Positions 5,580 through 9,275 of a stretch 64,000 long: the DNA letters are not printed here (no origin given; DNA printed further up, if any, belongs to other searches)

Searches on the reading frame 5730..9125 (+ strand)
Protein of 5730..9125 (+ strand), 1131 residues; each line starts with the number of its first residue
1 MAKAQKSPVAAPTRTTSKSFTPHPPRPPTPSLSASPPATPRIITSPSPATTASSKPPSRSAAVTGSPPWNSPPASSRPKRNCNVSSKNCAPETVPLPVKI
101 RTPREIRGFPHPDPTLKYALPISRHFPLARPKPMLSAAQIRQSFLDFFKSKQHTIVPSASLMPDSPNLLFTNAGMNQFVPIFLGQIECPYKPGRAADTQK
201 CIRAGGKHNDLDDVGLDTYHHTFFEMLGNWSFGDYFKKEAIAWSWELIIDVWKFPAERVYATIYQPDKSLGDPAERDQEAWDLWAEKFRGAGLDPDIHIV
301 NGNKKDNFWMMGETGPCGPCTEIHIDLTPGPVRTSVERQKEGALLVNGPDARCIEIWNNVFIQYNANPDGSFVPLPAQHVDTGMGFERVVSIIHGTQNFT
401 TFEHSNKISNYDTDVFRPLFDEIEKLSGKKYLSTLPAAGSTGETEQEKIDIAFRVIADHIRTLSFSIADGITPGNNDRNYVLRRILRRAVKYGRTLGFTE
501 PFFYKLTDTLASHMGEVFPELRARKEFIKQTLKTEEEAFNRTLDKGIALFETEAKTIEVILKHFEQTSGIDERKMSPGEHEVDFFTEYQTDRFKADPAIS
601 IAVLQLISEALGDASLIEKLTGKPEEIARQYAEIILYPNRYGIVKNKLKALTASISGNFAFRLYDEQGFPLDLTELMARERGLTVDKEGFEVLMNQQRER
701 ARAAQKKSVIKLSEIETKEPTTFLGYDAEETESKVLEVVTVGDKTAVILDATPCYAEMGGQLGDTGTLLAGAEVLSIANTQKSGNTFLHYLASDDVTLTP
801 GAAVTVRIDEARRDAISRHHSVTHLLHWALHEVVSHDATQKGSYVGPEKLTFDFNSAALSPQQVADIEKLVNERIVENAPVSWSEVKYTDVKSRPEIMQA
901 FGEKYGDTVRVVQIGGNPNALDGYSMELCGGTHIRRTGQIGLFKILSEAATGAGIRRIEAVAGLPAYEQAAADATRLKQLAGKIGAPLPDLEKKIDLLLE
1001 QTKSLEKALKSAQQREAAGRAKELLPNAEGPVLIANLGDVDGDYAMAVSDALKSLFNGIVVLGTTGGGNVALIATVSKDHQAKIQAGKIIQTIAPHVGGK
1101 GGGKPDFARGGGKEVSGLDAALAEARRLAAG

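Call 16: search_protein_families(library=pfam, proteins=[window:5730-9125:+], max_evalue=0.01)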
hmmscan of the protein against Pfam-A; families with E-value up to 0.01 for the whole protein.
window:5730-9125:+ (1131 aa): 3 families
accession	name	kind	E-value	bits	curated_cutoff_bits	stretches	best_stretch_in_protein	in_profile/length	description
PF01411.24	tRNA-synt_2c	-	6.1e-176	586.6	30.3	2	139-557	1-376/552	tRNA synthetases class II (A)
PF07973.19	tRNA_SAD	-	7.1e-17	61.6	24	1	909-959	1-44/44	Threonyl and Alanyl tRNA synthetase second additional domain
PF02272.25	DHHA1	-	6.1e-10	39.9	25.9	1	1031-1129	3-100/102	DHHA1 domain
